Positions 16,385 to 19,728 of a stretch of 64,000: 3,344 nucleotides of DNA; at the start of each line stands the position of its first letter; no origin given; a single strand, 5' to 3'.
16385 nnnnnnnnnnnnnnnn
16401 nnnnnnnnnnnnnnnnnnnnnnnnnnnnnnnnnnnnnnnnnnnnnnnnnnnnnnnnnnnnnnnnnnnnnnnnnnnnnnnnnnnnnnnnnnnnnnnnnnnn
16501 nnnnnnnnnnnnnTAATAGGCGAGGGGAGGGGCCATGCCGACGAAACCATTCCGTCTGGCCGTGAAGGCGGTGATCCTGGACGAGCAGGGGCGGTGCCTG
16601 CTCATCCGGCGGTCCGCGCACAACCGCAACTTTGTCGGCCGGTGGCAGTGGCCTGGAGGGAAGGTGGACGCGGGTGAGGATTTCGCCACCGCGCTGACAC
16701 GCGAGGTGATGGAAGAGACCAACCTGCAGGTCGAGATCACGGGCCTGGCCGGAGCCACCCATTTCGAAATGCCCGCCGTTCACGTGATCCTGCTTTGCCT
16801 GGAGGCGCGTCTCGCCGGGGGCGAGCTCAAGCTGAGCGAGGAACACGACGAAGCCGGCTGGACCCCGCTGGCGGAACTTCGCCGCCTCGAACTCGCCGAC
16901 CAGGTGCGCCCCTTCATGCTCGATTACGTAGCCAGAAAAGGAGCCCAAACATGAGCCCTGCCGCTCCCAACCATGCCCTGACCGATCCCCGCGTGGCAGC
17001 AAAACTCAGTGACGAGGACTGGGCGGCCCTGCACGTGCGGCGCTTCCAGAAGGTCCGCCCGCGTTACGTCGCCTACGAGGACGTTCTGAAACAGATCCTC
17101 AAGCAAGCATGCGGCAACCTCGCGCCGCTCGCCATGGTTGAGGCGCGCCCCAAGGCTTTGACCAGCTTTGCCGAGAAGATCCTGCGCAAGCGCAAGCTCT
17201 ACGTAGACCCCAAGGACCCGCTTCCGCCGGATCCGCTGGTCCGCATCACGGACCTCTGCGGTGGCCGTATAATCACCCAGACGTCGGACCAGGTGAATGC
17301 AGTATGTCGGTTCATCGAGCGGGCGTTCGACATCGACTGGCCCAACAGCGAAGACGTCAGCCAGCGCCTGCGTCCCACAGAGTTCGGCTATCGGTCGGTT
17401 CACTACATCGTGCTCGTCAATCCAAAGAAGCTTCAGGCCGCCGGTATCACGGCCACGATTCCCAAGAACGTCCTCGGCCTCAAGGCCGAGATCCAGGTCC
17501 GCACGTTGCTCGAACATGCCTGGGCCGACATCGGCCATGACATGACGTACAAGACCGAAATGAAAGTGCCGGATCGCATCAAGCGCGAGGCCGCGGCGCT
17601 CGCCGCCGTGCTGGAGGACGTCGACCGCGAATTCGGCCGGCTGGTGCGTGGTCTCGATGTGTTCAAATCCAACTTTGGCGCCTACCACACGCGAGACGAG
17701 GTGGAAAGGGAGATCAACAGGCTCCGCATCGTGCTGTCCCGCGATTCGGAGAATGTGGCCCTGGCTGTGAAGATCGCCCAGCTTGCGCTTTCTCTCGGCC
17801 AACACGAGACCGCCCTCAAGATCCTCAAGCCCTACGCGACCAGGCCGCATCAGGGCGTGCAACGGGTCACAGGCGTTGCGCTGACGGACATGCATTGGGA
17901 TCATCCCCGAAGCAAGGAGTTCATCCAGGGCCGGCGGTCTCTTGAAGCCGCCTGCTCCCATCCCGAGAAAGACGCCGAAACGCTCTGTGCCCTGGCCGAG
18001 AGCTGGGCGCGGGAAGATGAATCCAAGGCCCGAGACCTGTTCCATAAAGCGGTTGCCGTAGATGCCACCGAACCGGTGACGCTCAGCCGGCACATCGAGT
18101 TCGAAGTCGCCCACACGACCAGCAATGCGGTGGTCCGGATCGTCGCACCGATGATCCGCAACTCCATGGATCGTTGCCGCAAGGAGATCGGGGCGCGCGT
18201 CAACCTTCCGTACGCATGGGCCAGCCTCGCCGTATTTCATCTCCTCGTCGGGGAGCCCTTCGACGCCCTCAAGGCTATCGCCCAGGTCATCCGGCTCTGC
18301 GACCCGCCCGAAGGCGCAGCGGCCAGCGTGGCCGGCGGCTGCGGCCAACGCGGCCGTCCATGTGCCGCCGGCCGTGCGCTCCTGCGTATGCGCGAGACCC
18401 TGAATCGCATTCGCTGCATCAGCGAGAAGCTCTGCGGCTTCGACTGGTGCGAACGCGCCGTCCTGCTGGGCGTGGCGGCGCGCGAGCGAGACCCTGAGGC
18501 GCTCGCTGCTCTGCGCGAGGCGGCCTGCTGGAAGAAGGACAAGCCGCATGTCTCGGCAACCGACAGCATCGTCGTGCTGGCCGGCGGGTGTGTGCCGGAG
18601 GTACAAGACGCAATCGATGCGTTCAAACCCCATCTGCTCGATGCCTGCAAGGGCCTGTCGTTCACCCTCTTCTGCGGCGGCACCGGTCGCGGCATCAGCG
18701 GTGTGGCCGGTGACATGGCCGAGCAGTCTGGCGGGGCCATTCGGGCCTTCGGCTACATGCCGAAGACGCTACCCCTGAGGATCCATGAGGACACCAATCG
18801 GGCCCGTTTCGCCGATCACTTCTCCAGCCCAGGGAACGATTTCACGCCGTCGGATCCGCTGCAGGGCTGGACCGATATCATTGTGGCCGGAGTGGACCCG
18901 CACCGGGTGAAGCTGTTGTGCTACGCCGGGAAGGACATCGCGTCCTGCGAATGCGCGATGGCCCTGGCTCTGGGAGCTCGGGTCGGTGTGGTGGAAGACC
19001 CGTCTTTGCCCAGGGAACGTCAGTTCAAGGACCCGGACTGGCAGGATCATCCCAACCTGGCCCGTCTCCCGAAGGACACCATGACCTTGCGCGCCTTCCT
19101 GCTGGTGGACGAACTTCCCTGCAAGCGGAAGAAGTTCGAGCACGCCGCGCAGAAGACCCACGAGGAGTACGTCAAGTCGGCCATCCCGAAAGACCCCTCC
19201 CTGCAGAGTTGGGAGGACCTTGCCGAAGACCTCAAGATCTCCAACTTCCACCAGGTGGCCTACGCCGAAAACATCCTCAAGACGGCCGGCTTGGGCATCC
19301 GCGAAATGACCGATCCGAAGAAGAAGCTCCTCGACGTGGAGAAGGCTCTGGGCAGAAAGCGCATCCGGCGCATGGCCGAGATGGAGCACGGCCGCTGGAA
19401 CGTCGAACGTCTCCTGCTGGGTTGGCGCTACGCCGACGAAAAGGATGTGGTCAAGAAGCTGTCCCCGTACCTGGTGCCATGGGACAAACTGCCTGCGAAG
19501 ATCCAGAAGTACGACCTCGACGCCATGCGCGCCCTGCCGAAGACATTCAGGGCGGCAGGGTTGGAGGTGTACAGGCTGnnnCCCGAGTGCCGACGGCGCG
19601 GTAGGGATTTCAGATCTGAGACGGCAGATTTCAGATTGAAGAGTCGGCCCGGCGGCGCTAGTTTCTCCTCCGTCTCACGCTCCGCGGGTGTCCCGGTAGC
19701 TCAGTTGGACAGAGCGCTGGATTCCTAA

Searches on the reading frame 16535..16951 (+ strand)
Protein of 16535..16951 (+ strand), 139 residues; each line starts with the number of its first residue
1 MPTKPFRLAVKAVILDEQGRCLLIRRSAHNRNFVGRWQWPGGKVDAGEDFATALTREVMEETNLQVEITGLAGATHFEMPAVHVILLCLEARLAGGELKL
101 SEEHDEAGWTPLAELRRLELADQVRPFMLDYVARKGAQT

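Call 12: search_protein_families(library=pfam, proteins=[window:16535-16951:+], max_evalue=0.01)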
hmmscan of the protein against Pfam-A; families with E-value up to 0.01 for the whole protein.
window:16535-16951:+ (139 aa): 3 families
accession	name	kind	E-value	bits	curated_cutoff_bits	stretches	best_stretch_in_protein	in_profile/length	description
PF00293.34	NUDIX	-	7.3e-24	84.7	21.1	1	6-128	2-131/134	NUDIX domain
PF14815.12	NUDIX_4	-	6.4e-08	32.8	35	1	12-128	3-111/113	NUDIX domain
PF22327.2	Nudt16-like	-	0.0064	16.9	27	1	33-73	31-72/161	U8 snoRNA-decapping enzyme-like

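Call 64: search_protein_families(library=padloc, proteins=[window:16535-16951:+], max_evalue=0.001)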
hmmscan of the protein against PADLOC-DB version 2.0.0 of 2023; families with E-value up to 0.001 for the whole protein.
window:16535-16951:+ (139 aa): 1 family
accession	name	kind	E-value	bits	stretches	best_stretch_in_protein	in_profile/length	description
PDLC04899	PDC-S07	-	3.9e-24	82.8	1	9-127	8-124/135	-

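Call 70: find_homologous_proteins(query=window:16535-16951:+, max_evalue=1e-10)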
Query window:16535-16951:+ (139 aa): 369 proteins with E <= 1e-10 among 590 candidates; the best 120 are listed.
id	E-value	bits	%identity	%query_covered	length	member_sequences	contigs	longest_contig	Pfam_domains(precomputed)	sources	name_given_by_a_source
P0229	4.1e-87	307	100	100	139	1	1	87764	PF00293.35,PF14815.13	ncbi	ncbi:MAG: NUDIX domain-containing protein [Verrucomicrobiota bacterium]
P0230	1.3e-73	264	88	97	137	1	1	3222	PF00293.35,PF14815.13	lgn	-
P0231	2.7e-60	221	73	100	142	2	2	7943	PF00293.35,PF14815.13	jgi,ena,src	jgi:8-oxo-dGTP diphosphatase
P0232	1.7e-59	218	71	99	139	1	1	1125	PF00293.35,PF14815.13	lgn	-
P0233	4.6e-59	217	71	99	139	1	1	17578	PF00293.35,PF14815.13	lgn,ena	-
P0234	1.5e-58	215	71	98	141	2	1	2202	PF00293.35,PF14815.13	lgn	-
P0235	5.4e-58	213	67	99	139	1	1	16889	PF00293.35,PF14815.13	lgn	-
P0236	1.6e-57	212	69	99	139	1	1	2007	PF00293.35,PF14815.13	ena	-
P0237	1.8e-57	211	68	100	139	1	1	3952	PF00293.35,PF14815.13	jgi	jgi:8-oxo-dGTP diphosphatase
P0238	1.9e-57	211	70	98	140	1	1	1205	PF00293.35,PF14815.13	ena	-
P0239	2.9e-57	211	71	98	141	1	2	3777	PF00293.35,PF14815.13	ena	-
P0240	4.0e-57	210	69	99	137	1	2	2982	PF00293.35,PF14815.13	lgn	-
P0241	4.5e-57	210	69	99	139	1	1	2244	PF00293.35,PF14815.13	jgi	jgi:8-oxo-dGTP diphosphatase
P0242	6.1e-57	210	70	99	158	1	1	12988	PF00293.35,PF14815.13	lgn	-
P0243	7.3e-57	209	67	99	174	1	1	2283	PF00293.35,PF14815.13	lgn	-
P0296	1.4e-53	199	67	96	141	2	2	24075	PF00293.35,PF14815.13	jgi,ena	jgi:8-oxo-dGTP diphosphatase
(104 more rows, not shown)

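Call 71: find_encoding_contigs(protein=P0230, flank=6000, max_places=3)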
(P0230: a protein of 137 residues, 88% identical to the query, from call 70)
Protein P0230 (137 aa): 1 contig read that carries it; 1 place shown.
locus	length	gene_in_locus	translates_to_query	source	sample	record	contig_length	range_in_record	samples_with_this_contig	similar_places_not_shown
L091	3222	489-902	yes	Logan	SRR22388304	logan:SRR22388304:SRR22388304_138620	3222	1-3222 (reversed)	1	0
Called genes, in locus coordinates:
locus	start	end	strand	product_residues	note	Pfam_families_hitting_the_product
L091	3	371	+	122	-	?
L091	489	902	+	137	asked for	PF00293:NUDIX, PF14815:NUDIX_4 (weak)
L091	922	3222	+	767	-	?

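Call 72: find_encoding_contigs(protein=P0296, flank=8000, max_places=3)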
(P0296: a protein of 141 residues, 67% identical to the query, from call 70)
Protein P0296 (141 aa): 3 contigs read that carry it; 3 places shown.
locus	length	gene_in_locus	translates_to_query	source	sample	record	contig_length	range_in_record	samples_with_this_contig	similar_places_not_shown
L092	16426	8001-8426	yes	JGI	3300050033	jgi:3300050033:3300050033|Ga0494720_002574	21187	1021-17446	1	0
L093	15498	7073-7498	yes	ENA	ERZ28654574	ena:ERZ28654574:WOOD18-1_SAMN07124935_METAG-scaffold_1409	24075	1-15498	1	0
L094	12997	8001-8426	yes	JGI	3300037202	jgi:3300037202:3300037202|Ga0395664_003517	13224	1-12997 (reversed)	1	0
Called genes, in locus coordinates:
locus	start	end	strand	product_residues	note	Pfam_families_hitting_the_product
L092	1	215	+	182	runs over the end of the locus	-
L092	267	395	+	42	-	-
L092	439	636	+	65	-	-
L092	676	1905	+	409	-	PF13173:AAA_14, PF13635:DUF4143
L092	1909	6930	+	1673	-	PF13271:DUF4062, PF13191:AAA_16, PF23381:Beta-prop_IFT122_1st, PF24814:WD40_Prp19, PF25173:Beta-prop_WDR3_1st, PF25174:Beta-prop_THOC3, PF25175:Beta-prop_WDR5, PF24796:WDR55, +56 more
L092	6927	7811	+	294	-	PF03372:Exo_endo_phos, PF19580:Exo_endo_phos_3 (faint)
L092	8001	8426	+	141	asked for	PF00293:NUDIX, PF14815:NUDIX_4 (weak)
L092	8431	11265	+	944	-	PF04607:RelA_SpoT, PF02026:RyR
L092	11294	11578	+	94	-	PF02026:RyR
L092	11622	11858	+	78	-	PF13271:DUF4062 (weak)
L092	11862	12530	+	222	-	PF00300:His_Phos_1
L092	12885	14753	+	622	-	PF02254:TrkA_N, PF02026:RyR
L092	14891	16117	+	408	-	-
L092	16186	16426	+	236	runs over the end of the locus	PF13271:DUF4062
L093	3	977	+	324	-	?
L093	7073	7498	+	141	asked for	PF00293:NUDIX, PF14815:NUDIX_4 (weak)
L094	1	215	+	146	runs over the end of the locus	?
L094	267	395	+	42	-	-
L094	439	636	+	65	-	-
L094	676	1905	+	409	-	PF13173:AAA_14, PF13635:DUF4143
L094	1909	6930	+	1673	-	PF13271:DUF4062, PF13191:AAA_16, PF23381:Beta-prop_IFT122_1st, PF24814:WD40_Prp19, PF25173:Beta-prop_WDR3_1st, PF25174:Beta-prop_THOC3, PF25175:Beta-prop_WDR5, PF24796:WDR55, +56 more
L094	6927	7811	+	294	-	PF03372:Exo_endo_phos, PF19580:Exo_endo_phos_3 (faint)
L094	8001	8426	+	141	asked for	PF00293:NUDIX, PF14815:NUDIX_4 (weak)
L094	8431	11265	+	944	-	PF04607:RelA_SpoT, PF02026:RyR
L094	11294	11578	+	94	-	PF02026:RyR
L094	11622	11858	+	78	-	PF13271:DUF4062 (weak)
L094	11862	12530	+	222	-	PF00300:His_Phos_1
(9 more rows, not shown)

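Call 73: find_encoding_contigs(protein=P0231, flank=8000, max_places=3)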
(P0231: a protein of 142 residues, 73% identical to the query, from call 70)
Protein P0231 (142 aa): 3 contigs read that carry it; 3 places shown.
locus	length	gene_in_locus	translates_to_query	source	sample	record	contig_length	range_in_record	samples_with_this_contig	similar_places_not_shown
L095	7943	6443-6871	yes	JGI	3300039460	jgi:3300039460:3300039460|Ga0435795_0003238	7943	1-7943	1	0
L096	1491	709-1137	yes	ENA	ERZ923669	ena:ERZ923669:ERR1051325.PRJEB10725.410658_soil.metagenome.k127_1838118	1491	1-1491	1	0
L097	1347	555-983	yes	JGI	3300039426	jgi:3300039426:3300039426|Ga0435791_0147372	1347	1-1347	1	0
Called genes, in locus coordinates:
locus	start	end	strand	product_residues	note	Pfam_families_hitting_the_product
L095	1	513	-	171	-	?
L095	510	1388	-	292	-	PF01702:TGT (faint)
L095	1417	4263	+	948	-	PF13676:TIR_2, PF25174:Beta-prop_THOC3, PF25173:Beta-prop_WDR3_1st, PF25171:Beta-prop_WDR36-Utp21_1st, PF25391:WD40_Gbeta, PF23381:Beta-prop_IFT122_1st, PF23414:Beta-prop_EML_2, PF24782:WD40_MABP1-WDR62_2nd, +78 more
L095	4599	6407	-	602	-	PF01582:TIR (weak), PF13676:TIR_2, PF07679:I-set (weak), PF13927:Ig_3 (weak)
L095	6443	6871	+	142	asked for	PF00293:NUDIX, PF14815:NUDIX_4 (weak)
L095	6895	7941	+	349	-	?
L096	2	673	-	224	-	?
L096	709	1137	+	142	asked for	PF00293:NUDIX, PF14815:NUDIX_4 (weak)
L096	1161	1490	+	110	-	?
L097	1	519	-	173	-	?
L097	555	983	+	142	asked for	PF00293:NUDIX, PF14815:NUDIX_4 (weak)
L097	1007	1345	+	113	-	?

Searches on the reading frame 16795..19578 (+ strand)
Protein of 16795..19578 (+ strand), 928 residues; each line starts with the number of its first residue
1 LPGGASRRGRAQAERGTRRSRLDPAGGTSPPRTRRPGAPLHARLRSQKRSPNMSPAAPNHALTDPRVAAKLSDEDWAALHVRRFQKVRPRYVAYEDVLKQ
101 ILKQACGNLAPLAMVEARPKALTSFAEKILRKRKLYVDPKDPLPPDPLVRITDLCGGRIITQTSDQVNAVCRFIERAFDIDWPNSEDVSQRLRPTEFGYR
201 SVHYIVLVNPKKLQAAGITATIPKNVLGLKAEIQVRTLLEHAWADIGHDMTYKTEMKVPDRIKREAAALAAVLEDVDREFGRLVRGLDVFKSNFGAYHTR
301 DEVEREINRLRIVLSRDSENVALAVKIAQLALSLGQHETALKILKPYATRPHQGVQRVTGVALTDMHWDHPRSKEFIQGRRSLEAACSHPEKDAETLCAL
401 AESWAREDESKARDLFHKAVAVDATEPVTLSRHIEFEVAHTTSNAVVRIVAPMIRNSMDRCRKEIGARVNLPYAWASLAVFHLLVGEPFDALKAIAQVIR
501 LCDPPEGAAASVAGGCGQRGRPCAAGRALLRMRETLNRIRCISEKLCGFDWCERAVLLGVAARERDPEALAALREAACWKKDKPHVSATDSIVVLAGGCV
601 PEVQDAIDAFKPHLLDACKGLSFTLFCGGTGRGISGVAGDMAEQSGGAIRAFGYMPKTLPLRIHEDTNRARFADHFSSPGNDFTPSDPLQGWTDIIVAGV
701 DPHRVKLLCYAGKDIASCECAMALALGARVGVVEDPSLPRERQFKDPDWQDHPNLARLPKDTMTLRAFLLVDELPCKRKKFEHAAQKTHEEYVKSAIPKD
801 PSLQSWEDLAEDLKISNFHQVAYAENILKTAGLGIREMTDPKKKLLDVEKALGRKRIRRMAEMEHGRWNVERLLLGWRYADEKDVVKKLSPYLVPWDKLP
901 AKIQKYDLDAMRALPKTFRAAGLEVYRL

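Call 12: search_protein_families(library=pfam, proteins=[window:16795-19578:+], max_evalue=0.01)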
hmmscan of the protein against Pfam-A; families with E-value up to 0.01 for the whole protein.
window:16795-19578:+ (928 aa): 2 families
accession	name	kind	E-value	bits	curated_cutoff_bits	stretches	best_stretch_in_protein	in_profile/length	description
PF04607.23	RelA_SpoT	-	1.1e-16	61.5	27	1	118-255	2-111/113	Region found in RelA / SpoT proteins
PF02026.21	RyR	-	2.8e-10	40.7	27.4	1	857-925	21-89/91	RyR domain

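Call 64: search_protein_families(library=padloc, proteins=[window:16951-19578:+], max_evalue=0.001)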
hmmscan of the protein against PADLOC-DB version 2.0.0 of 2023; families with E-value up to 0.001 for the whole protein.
window:16951-19578:+ (876 aa): 1 family
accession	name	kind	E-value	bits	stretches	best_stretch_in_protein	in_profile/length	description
PDLC04999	PDC-S33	-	1.2e-14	52.6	1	32-192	37-175/349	-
